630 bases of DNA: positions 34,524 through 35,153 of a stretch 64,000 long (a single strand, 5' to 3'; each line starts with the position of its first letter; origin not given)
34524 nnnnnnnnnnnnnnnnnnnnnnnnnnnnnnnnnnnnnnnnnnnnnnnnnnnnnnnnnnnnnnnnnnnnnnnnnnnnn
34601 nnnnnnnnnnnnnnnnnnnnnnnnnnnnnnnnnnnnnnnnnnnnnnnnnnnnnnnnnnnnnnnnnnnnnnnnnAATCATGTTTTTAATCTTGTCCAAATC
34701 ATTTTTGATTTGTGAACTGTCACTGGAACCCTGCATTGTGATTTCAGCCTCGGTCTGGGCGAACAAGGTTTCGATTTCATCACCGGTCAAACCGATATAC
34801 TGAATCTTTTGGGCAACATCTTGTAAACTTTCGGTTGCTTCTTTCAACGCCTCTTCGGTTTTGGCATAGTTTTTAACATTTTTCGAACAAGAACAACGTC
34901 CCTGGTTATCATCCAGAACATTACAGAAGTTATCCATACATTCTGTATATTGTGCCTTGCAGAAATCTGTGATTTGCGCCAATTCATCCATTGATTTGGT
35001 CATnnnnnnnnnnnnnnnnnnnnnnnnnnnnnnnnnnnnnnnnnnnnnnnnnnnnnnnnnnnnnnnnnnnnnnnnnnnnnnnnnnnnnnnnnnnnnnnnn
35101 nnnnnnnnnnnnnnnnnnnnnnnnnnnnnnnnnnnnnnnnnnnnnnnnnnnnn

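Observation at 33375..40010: Two ~730-aa secreted cysteine-rich paralogs with a shared C-x3-Y-x2-C-M-D-x2-C-x8-R-C-x-C module, flanking a phospholipase D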

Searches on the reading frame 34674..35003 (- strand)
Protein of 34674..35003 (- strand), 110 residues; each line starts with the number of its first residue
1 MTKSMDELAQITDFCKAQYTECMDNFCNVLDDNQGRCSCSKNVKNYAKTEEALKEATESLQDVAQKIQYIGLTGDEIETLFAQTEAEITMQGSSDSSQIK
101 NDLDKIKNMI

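Call 30: search_protein_representatives(alignment_id=A3)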
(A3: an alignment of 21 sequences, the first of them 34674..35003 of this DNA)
Query: 21 sequences, 110 profile positions. Proteins with E-value up to 0.001 (for the whole library): 444; up to 1e-10: 235; up to 1e-30: 91. The best 150 are listed.
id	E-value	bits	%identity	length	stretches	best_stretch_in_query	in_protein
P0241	6.5e-45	167.9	-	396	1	2-109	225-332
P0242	2.9e-43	162.6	-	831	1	2-110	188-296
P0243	4.7e-43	161.9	-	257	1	3-110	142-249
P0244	7.8e-43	161.2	-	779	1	2-109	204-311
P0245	1.0e-42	160.8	-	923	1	2-108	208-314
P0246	2.7e-42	159.5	-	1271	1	5-110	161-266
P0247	2.8e-42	159.4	-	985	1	1-110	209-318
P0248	6.7e-42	158.2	-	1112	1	2-110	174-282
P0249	9.5e-42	157.7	-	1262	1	2-110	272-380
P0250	1.0e-41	157.6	-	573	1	1-108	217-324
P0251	1.5e-41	157.1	-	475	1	2-110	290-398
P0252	1.8e-41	156.8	-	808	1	2-109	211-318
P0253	2.1e-41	156.6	-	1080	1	2-110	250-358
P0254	3.1e-41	156.1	-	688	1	2-110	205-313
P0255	3.7e-41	155.8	-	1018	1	2-110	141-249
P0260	2.4e-40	153.2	-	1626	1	2-110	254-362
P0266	7.9e-39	148.3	-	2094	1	2-109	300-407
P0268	1.5e-38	147.4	-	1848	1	2-110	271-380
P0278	4.0e-37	142.8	-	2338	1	6-110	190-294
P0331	6.5e-31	122.8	-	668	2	7-109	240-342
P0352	7.5e-28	113.0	-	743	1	7-109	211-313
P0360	1.0e-26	109.3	-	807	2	3-99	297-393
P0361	2.1e-26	108.3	-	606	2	2-108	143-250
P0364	5.4e-26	107.0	-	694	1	6-108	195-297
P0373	1.2e-24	102.6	-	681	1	5-109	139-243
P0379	1.1e-23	99.5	-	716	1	3-97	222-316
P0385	3.0e-23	98.2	-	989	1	5-105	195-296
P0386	3.5e-23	97.9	-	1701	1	4-110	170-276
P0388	4.7e-23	97.5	-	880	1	4-104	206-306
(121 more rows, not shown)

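Call 33: search_protein_families(library=pfam, proteins=[P0278, P0266, P0268, P0386, P0260], max_evalue=0.01)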
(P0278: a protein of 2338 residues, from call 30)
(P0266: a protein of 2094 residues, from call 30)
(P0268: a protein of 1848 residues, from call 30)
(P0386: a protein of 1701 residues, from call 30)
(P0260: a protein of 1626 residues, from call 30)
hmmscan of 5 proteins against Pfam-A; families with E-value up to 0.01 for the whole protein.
P0278 (2338 aa): 0 families

P0266 (2094 aa): 2 families
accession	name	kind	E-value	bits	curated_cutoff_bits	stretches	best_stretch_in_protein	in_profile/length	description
PF13093.11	FTA4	-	0.0024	18.2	24.8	1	331-409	117-196/199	Kinetochore complex Fta4 of Sim4 subunit, or CENP-50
PF14478.12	DUF4430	-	0.0065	17.3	23.8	0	1515-1543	26-54/72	Domain of unknown function (DUF4430)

P0268 (1848 aa): 0 families

P0386 (1701 aa): 1 family
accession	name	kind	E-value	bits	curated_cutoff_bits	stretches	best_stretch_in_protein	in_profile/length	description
PF09479.16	Flg_new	-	2e-11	44.3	27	2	1074-1108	30-65/65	Listeria-Bacteroides repeat domain (List_Bact_rpt)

P0260 (1626 aa): 0 families
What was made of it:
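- One member contains a Listeria-Bacteroides surface repeat (call 33).
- Tried and rejected: The only hit was one Listeria-Bacteroides repeat (call 33).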

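Call 36: find_related_loci(query=A3, collection=genome_contigs, flank=10000)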
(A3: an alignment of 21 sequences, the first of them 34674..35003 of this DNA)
Query A3 (110 aa) in genome_contigs; peptide patterns used: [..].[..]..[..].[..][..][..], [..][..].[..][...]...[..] (x = any residue, [..] = any of these).
478 stretches matched a pattern; 377 encode a relative of the query (tblastn E <= 1e-3); the best 80 are kept; 80 distinct loci.
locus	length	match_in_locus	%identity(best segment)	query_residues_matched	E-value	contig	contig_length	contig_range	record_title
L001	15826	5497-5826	95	1-110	1e-68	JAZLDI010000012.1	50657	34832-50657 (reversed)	MAG: Candidatus Enterousia sp. isolate T1900045038_TC20190031.MAGScoT_cleanbin_000032 SGB_4470_k141_1399690, whole genom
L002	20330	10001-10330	94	1-110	3e-68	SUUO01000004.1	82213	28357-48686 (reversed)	MAG: Alphaproteobacteria bacterium isolate SIG48 NODE_1760_length_82213_cov_2.170979, whole genome shotgun sequence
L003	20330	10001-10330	92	1-110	6e-68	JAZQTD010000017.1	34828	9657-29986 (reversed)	MAG: Candidatus Enterousia sp. isolate T1900045192_TC20190188.MAGScoT_cleanbin_000014 SGB_5297_k141_1929642, whole genom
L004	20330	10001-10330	92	1-110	1e-65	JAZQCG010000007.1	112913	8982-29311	MAG: Candidatus Enterousia sp. isolate T1900044638_TS20190104.MAGScoT_cleanbin_000053 SGB_1212_k141_821405, whole genome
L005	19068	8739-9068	91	1-110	9e-65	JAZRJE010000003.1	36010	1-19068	MAG: Candidatus Enterousia sp. isolate T1900045469_YK20190160.MAGScoT_cleanbin_000038 SGB_7227_k141_1443720, whole genom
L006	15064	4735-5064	90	1-110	4e-64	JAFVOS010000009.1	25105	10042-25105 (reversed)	MAG: Alphaproteobacteria bacterium isolate RGIG5256 Sheep_Colon-1__c626434, whole genome shotgun sequence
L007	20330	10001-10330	82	1-110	3e-62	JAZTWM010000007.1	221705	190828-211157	MAG: Candidatus Enterousia sp. isolate T1900045333_YK20190022.MAGScoT_cleanbin_000042 SGB_6555_k141_849587, whole genome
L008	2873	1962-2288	83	2-110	2e-62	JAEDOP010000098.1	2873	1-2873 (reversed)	MAG: Alphaproteobacteria bacterium isolate MAG321 NODE_33015_length_2873_cov_4.075586, whole genome shotgun sequence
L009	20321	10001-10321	86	4-110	2e-61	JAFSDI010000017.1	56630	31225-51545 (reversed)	MAG: Alphaproteobacteria bacterium isolate RGIG3039 Goat_Rectum-4__c502885, whole genome shotgun sequence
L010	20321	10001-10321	83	4-110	7e-61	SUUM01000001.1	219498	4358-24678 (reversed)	MAG: Alphaproteobacteria bacterium isolate SIG46 NODE_180_length_219498_cov_7.274562, whole genome shotgun sequence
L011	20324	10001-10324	82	3-110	5e-61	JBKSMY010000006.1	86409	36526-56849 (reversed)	MAG: Alphaproteobacteria bacterium isolate KS320-82 k141_2534286, whole genome shotgun sequence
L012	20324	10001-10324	82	3-110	1e-60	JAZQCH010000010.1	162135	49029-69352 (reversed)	MAG: Candidatus Enterousia sp. isolate T1900044638_TS20190104.MAGScoT_cleanbin_000052 SGB_1211_k141_1018789, whole genom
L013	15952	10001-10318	83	5-110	1e-60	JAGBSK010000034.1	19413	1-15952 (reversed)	MAG: Alphaproteobacteria bacterium isolate RGIG9404 Yak_Cecum-1__c614490, whole genome shotgun sequence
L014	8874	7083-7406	83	3-110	2e-60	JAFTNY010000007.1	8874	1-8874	MAG: Alphaproteobacteria bacterium isolate RGIG3991 Roe_deer_Cecum-4__c67953, whole genome shotgun sequence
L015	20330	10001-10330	79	1-110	6e-60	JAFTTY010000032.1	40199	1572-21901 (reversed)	MAG: Alphaproteobacteria bacterium isolate RGIG4147 Roe_deer_Colon-1__c685213, whole genome shotgun sequence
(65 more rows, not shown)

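Call 64: list_cluster_members(proteins=[P0331, P0352, P0364, P0388, P0385, P0373, P0379, P0361, P0360, P0278])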
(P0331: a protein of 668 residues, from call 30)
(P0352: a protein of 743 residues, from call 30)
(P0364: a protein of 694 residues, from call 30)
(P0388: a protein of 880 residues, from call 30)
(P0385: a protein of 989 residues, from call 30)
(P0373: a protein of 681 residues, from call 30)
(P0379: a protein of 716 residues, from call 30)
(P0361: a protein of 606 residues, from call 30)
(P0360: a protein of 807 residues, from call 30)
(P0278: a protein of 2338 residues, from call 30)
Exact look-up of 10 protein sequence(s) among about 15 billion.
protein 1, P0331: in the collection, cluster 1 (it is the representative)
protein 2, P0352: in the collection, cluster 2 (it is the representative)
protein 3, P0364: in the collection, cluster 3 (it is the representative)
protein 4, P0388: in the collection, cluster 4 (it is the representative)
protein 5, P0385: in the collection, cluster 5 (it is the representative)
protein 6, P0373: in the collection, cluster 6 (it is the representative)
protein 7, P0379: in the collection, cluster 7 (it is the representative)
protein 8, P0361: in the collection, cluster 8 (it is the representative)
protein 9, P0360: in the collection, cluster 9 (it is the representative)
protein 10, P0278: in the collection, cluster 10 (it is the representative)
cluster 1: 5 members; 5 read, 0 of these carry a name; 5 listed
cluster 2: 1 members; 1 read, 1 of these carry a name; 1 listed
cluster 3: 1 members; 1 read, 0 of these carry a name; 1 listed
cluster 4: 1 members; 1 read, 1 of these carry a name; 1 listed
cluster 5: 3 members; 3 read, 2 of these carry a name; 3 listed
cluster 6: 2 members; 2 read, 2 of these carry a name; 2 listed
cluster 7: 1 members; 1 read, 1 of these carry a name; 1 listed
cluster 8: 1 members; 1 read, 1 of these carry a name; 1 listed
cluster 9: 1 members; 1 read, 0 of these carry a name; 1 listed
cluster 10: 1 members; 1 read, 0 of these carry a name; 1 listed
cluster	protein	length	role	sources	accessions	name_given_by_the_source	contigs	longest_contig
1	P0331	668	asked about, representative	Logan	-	-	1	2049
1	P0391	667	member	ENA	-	-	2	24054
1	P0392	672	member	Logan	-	-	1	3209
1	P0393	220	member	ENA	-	-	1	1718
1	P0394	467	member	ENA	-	-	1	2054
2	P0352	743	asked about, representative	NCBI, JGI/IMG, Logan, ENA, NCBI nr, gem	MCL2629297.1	MAG: ATP-grasp domain-containing protein [Alphaproteobacteria bacterium] | ATP-grasp domain-containing protein [Alphaproteobacteria bacterium]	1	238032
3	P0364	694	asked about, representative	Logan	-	-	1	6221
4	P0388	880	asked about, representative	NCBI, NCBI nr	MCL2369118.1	MAG: hypothetical protein FWC83_00390, partial [Alphaproteobacteria bacterium] | hypothetical protein [Alphaproteobacteria bacterium]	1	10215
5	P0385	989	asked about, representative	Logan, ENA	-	-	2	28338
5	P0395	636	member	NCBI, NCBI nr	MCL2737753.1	MAG: hypothetical protein FWE17_02740, partial [Alphaproteobacteria bacterium] | hypothetical protein [Alphaproteobacteria bacterium]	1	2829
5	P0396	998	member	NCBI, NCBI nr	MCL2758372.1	MAG: hypothetical protein FWE64_03570 [Alphaproteobacteria bacterium] | hypothetical protein [Alphaproteobacteria bacterium]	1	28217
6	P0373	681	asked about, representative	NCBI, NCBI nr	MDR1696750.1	MAG: hypothetical protein LBR41_00830 [Rickettsiales bacterium] | hypothetical protein [Rickettsiales bacterium]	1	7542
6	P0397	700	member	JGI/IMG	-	hypothetical protein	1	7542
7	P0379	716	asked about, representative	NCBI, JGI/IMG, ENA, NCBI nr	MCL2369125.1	MAG: hypothetical protein FWC83_00425 [Alphaproteobacteria bacterium] | hypothetical protein [Alphaproteobacteria bacterium]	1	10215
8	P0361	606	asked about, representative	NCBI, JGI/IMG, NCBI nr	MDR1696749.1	MAG: hypothetical protein LBR41_00825 [Rickettsiales bacterium] | hypothetical protein | hypothetical protein [Rickettsiales bacterium]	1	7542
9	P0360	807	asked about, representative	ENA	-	-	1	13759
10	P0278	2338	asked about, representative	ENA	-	-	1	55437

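Call 65: find_encoding_contigs(protein=P0379, flank=10000, max_places=1)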
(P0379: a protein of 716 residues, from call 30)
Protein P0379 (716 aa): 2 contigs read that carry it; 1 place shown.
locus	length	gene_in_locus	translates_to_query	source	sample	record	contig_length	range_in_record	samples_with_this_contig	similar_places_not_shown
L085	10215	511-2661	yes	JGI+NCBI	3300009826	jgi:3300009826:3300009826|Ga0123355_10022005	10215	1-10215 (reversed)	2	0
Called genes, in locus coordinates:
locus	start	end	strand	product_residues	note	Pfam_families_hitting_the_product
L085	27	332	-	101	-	-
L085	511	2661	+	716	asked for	-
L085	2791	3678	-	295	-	PF10977:DUF2797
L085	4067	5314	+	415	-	PF01476:LysM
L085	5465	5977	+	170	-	PF00293:NUDIX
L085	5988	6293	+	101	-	-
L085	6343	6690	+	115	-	-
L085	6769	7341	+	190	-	-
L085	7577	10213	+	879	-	?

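Call 66: find_encoding_contigs(protein=P0361, flank=10000, max_places=1)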
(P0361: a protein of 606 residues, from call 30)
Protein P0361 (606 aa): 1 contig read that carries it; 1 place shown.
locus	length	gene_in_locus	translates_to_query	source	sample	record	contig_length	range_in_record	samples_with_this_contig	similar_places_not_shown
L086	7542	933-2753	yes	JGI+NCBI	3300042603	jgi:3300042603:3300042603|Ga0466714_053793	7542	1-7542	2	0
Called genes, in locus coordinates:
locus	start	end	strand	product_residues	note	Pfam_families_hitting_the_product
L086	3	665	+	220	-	PF00763:THF_DHG_CYH, PF02882:THF_DHG_CYH_C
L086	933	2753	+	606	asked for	-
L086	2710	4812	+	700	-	-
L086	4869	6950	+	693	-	PF00912:Transgly, PF00905:Transpeptidase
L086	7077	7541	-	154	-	PF13361:UvrD_C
